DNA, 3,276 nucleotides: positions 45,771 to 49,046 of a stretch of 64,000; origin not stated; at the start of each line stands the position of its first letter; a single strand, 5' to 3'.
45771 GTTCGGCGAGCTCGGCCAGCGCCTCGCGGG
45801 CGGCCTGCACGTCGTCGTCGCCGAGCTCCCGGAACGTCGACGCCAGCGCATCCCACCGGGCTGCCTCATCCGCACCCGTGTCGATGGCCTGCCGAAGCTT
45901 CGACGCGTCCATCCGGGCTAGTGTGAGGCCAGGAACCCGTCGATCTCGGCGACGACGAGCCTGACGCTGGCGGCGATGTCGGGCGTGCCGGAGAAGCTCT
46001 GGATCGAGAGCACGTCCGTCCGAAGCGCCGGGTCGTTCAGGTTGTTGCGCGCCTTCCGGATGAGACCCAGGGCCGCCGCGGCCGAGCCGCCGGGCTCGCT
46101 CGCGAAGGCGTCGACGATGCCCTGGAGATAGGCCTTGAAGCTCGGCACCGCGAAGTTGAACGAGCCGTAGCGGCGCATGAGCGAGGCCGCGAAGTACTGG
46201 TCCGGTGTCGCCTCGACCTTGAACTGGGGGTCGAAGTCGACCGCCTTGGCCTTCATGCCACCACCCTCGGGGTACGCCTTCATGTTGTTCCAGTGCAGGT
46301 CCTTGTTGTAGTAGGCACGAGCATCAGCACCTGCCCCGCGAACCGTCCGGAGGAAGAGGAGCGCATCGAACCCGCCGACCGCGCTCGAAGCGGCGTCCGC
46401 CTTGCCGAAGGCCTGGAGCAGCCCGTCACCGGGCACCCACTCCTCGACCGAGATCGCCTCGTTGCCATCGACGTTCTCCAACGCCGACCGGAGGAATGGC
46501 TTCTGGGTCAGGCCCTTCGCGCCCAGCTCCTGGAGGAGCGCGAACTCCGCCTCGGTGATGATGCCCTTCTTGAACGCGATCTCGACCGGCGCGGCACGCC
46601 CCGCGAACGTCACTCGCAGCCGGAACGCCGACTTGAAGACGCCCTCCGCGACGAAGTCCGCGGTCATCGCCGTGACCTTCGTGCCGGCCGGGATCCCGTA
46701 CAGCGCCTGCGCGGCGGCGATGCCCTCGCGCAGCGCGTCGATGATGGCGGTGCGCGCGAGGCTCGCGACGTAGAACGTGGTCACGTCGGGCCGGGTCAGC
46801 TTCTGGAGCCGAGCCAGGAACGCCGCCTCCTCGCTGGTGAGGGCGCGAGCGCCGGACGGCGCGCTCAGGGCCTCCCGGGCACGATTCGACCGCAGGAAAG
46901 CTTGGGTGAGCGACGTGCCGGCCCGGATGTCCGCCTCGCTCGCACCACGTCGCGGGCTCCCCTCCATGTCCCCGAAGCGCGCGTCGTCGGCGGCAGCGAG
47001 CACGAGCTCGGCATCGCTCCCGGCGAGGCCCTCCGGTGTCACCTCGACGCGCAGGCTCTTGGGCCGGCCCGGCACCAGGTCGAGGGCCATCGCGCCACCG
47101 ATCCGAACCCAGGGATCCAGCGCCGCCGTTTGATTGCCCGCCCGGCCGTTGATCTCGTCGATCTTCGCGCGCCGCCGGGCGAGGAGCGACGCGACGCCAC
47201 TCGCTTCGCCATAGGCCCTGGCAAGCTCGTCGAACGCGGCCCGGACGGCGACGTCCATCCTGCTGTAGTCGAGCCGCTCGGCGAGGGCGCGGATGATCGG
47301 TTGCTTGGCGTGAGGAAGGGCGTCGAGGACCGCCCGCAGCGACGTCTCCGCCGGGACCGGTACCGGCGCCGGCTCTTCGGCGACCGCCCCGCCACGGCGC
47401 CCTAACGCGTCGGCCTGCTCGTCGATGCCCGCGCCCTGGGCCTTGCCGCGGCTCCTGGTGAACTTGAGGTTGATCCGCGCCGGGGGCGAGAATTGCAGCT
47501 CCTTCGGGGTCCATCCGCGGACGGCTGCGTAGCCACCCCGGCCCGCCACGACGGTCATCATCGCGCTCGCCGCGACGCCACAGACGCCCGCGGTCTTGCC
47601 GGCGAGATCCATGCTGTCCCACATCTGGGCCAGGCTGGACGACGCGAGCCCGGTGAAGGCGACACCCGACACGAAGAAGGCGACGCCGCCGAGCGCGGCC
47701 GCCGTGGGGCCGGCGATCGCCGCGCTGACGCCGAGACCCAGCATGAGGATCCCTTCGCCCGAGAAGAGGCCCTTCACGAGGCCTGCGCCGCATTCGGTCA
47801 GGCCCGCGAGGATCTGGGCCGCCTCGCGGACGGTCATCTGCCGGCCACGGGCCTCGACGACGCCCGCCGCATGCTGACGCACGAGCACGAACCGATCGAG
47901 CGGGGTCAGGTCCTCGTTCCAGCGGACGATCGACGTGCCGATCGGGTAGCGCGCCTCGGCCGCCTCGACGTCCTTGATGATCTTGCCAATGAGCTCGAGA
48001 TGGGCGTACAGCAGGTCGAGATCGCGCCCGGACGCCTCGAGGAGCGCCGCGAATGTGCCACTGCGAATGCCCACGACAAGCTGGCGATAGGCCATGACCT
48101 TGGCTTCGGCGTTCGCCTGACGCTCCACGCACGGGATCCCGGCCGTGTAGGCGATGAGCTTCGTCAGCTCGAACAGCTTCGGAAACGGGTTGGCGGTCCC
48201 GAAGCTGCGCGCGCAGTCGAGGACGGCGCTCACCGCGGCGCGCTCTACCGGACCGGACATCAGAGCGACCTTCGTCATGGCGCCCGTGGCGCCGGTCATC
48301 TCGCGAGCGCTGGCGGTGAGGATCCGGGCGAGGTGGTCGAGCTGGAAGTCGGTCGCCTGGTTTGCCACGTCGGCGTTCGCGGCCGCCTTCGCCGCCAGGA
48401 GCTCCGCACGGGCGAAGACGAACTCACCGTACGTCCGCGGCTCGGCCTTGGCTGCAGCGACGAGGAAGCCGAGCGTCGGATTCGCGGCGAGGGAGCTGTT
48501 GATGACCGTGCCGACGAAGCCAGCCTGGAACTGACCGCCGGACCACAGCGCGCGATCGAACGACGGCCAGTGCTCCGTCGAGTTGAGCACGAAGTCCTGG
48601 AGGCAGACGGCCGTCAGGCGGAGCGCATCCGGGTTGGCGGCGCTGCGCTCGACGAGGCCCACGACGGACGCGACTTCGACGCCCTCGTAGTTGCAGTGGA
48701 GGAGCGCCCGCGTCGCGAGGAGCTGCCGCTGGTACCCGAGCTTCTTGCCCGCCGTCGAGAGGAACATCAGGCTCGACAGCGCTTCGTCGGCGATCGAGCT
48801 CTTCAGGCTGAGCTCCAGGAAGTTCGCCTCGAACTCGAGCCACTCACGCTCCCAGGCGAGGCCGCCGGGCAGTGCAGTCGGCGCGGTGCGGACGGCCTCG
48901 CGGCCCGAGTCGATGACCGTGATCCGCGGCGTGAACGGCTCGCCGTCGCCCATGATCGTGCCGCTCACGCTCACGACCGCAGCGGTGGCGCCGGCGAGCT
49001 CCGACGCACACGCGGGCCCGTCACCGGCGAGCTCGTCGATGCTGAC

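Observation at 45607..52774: Three-gene locus around a 2086-aa receptor-like giant protein that I cannot assign to any described system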

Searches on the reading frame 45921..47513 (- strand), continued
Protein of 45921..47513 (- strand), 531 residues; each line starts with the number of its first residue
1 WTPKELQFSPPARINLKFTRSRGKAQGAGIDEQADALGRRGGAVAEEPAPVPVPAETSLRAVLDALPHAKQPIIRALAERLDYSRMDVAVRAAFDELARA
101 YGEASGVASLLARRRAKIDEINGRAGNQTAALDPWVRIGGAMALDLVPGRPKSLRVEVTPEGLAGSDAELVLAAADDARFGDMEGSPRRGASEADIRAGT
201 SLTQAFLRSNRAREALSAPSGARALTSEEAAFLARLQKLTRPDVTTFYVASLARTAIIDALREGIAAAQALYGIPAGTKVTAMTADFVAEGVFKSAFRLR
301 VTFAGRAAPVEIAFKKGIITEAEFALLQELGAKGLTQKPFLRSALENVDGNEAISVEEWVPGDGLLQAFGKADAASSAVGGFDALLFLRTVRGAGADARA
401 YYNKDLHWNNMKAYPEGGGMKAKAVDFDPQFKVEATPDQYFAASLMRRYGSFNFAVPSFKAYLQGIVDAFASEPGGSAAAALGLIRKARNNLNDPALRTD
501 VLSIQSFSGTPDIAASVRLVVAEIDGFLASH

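Call 103: find_encoding_contigs(protein=P0021, flank=6000, max_places=1)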
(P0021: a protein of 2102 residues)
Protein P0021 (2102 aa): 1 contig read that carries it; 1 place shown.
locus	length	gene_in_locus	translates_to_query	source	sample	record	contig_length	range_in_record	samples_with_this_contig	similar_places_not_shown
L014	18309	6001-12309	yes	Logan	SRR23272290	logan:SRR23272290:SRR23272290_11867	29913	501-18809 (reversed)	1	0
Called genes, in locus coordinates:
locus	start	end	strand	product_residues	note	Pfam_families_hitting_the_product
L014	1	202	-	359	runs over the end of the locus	PF00494:SQS_PSY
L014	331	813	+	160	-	PF03364:Polyketide_cyc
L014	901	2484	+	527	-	PF16586:DUF5060, PF13204:Apiosidase, PF12904:Collagen_bind_2 (weak)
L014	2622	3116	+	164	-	-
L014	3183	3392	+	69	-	-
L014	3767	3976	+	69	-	-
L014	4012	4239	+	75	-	-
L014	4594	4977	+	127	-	-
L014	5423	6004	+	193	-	-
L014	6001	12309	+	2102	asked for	PF08308:PEGA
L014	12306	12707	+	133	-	-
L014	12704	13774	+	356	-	PF24684:Vgb_lyase (faint), PF01436:NHL (faint)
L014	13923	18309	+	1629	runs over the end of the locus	?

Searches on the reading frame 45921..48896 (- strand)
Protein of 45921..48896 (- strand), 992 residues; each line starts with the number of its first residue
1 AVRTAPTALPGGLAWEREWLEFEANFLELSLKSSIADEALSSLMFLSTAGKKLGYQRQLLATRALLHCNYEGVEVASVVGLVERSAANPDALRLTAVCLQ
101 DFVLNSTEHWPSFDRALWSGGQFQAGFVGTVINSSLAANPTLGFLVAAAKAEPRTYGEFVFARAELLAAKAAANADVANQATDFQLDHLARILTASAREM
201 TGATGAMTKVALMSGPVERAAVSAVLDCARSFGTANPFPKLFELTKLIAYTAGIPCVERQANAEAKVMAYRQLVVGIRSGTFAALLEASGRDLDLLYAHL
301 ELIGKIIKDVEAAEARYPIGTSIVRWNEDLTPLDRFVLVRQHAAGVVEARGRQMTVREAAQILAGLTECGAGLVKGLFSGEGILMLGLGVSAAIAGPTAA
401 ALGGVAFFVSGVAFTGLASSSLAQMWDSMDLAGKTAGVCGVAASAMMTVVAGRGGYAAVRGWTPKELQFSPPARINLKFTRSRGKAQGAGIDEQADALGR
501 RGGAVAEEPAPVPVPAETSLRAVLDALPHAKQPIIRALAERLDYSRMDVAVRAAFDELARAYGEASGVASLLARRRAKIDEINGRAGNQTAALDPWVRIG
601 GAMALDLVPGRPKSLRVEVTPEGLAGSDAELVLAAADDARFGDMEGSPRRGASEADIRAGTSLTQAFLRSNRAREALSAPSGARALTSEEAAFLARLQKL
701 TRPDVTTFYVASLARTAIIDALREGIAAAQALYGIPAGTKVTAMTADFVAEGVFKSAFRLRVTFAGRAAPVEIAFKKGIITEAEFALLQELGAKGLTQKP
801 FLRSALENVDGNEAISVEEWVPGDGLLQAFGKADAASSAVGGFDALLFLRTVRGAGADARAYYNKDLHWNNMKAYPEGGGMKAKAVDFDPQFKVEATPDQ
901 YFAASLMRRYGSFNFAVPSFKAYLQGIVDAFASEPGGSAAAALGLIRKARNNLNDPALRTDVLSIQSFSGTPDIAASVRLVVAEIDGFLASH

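Call 33: predict_structure(alignment_id=A3)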
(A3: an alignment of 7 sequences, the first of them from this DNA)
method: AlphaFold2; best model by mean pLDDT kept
length: 992 residues; sequences in the alignment: 7
mean_pLDDT: 68.5   pTM: 0.46
mean pLDDT of the five models: 68.5, 63.7, 58.6, 58.0, 57.4
residues with pLDDT >= 90: 70; 70-90: 552; 50-70: 152; < 50: 218
segments of 3 or more residues with pLDDT < 50: 1-8, 36-44, 85-91, 119-123, 351-514, 645-651, 805-811, 855-857
pLDDT, mean of each block of 10 residues (from residue 1): 33 80 77 48 53 78 87 78 51 69 68 49 55 81 84 81 87 77 81 75 68 65 84 81 69 80 75 69 65 81 87 86 83 86 70 38 31 26 23 23 22 23 28 30 29 28 32 27 27 36 32 55 87 89 87 92 89 86 62 82 83 85 85 78 44 69 87 85 82 87 76 81 86 83 82 69 87 81 75 81 51 73 74 86 88 56 71 80 80 76 85 74 94 87 91 80 62 71 92 86
secondary structure, 60 per line:
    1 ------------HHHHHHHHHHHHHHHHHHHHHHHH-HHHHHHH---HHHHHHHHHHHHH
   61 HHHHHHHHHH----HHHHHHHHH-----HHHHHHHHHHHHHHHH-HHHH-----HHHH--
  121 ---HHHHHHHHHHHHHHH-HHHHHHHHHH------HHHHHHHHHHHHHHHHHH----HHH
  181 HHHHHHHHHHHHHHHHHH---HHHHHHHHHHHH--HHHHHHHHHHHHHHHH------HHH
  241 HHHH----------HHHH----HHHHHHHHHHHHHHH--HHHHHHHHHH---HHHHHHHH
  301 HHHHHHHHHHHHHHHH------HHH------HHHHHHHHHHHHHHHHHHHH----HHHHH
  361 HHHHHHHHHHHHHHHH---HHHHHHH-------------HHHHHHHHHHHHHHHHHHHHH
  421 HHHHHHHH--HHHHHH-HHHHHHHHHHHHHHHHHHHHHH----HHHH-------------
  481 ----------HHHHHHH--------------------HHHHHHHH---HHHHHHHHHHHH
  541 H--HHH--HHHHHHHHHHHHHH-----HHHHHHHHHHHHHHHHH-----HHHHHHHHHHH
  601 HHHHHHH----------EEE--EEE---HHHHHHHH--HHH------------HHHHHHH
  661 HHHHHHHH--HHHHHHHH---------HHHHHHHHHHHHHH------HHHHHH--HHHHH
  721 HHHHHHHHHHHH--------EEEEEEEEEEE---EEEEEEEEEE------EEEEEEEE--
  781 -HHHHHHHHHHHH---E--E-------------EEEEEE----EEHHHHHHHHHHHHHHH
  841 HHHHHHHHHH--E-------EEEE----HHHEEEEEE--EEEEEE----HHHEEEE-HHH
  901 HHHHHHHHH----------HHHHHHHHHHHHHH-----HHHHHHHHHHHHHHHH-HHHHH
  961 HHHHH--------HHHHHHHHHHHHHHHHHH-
elements in order (helices of 4 or more, strands of 3 or more residues): H13-36 H38-44 H48-70 H75-83 H89-104 H106-109 H115-118 H124-138 H140-149 H156-173 H178-198 H202-213 H216-231 H238-244 H255-258 H263-277 H280-289 H293-316 H332-351 H356-376 H380-386 H400-428 H431-436 H438-459 H464-467 H491-497 H518-525 H529-541 H549-562 H568-584 H590-607 E618-620 E623-625 H629-636 H654-668 H671-678 H688-701 H708-713 H716-732 E741-751 E755-764 E771-778 H782-793 E814-819 H826-850 E861-864 E872-877 E880-885 E893-896 H898-909 H920-933 H939-954 H956-965 H974-991
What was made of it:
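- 47844..48866 (-): all-alpha, Cys-paired module next to the membrane (aa ~1105-1445; C1162/C1192, C1322/C1350). AF2 predicts all helices with pLDDT ~75-85 (call 33).
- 46719..47528 (-): Cys-free juxtamembrane and helical cytoplasmic region (aa ~1551-1820). AF2 predicts helices with pLDDT ~85 from aa ~1609 (call 33).
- On Protein-kinase-like (PKL) superfamily, fold level: The AF2 model of aa 1095-2086 has pLDDT ~78 over aa 1834-2086 (call 33).
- AF2 is unconfident in that region (pLDDT <40, call 33), and no dedicated topology predictor could be run.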

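Call 36: fold_search(model_id=the predicted structure, library=pdb)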
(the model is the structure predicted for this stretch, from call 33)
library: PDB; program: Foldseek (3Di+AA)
matches with E <= 10: 1110; with E <= 0.001: 18
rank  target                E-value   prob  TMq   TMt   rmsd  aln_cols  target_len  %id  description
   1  4urk                  2.7e-04  1.00  0.13  0.15  23.0       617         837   14  PI3Kg in complex with AZD6482 (released 2014-10-22)
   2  2a4z                  3.3e-04  1.00  0.13  0.15  22.4       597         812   14  Crystal Structure of human PI3Kgamma complexed with AS604850 (released 2005-09-20)
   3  3dxp                  4.1e-04  1.00  0.14  0.33  11.4       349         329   11  Crystal structure of a putative aminoglycoside phosphotransferase (reut_a1007) from ralstonia eutropha jmp134 at 2.32 A  (released 2008-08-12)
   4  3lj3                  4.4e-04  0.99  0.12  0.14  22.8       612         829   13  PI3-kinase-gamma with a pyrrolopyridine-benzofuran inhibitor (released 2010-04-14)
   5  6xrm                  5.4e-04  0.99  0.13  0.15  23.1       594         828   12  Crystal structure of human PI3K-gamma in complex with Compound 4 (released 2020-09-16)
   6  5jhb                  5.8e-04  0.99  0.13  0.16  23.2       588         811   14  Structure of Phosphoinositide 3-kinase gamma (PI3K) bound to the potent inhibitor PIKin3 (released 2017-03-15)
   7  3zw3                  5.8e-04  0.99  0.13  0.14  22.9       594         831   13  Fragment based discovery of a novel and selective PI3 Kinase inhibitor (released 2011-09-28)
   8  6xrn                  5.8e-04  0.99  0.13  0.15  22.6       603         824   15  Crystal structure of human PI3K-gamma in complex with Compound 17 (released 2021-11-03)
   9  4ful                  6.3e-04  0.98  0.12  0.14  22.5       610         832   14  PI3 Kinase Gamma bound to a pyrmidine inhibitor (released 2012-10-17)
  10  5t23                  6.8e-04  0.98  0.12  0.15  22.4       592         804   14  PI3Kg IN COMPLEX WITH 5d (released 2017-04-19)
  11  4wwn                  8.0e-04  0.97  0.12  0.14  22.8       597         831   14  Crystal structure of human PI3K-gamma in complex with (S)-N-(1-(7-fluoro-2-(pyridin-2-yl)quinolin-3-yl)ethyl)-9H-purin-6 (released 2014-12-17)
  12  4gkh_B                8.4e-04  1.00  0.13  0.39  11.4       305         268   10  Crystal structure of the aminoglycoside phosphotransferase APH(3')-Ia, with substrate kanamycin and small molecule inh (released 2012-09-05)
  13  3apc                  8.4e-04  0.99  0.13  0.15  22.9       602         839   12  Crystal structure of human PI3K-gamma in complex with CH5132799 (released 2011-04-13)
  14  3zvv                  8.4e-04  0.98  0.13  0.15  22.9       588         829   14  Fragment Bound to PI3Kinase gamma (released 2011-09-28)
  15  6xrl                  9.1e-04  0.99  0.13  0.15  22.6       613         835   14  Crystal structure of human PI3K-gamma in complex with inhibitor IPI-549 (released 2020-09-16)
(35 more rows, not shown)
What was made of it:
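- On Protein-kinase-like (PKL) superfamily, fold level: All 50 top Foldseek PDB hits are kinases, with probability up to 1.00 and E 2.7e-4 to 2e-3 (call 36).
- On PI3K/PI4K lipid kinases (PF00454): PI3Kgamma is the top Foldseek hit over ~600 columns, but with rmsd ~23 Å and TM 0.13-0.15 (call 36).
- Closest known: Atypical kinases of the PKL superfamily. Same: Fold-level match to APH(3')-Ia, the putative APH 3dxp and PI3Kgamma (call 36).
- The Foldseek top 50 are exclusively kinases (call 36). Foldseek E-values are modest (~1e-4 to 1e-3) and TM-scores are low because the model has several domains (call 36). The best Foldseek matches are PI3Kgamma (helical plus kinase domains, ~600 aligned columns) and aminoglycoside phosphotransferases (call 36). 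Protein kinases (CMGC, ASK1, WNK3) score equally well (call 36).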

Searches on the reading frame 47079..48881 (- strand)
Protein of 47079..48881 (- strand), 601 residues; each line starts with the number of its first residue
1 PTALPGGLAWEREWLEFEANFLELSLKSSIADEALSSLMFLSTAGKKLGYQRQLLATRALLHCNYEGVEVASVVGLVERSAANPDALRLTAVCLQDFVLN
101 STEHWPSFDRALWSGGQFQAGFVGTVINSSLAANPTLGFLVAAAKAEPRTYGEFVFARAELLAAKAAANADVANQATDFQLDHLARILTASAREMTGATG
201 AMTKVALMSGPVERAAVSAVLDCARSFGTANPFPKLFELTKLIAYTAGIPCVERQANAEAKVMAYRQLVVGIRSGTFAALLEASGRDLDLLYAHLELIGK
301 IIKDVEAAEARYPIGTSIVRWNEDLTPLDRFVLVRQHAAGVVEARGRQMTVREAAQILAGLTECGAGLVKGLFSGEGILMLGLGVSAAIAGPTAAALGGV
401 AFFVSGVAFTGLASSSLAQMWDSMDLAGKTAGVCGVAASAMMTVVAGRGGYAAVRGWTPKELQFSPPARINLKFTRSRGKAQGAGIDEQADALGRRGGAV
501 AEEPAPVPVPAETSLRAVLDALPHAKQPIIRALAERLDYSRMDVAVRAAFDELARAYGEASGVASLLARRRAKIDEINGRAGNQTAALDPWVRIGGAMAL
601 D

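Call 72: find_homologous_proteins(query=A9, max_evalue=0.001)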
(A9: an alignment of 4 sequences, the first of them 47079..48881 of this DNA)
Query A9 (4 sequences) (601 aa, profile of the alignment): 2 proteins with E <= 0.001 among 8000 candidates.
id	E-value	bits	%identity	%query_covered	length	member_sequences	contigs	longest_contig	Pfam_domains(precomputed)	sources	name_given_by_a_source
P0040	5.0e-106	374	48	83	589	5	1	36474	-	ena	-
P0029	1.7e-96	342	45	91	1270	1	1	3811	-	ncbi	ncbi:MAG TPA: hypothetical protein VH741_12815, partial [Candidatus Limnocylindrales bacterium]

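Call 84: find_related_loci(query=A9, collection=metagenome_contigs, flank=6000)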
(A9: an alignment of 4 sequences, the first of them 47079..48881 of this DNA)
Query A9 (601 aa) in metagenome_contigs; peptide patterns used: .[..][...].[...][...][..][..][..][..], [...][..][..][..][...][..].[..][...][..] (x = any residue, [..] = any of these).
600 stretches matched a pattern, but none encodes a relative of the query by tblastn (E <= 1e-3).
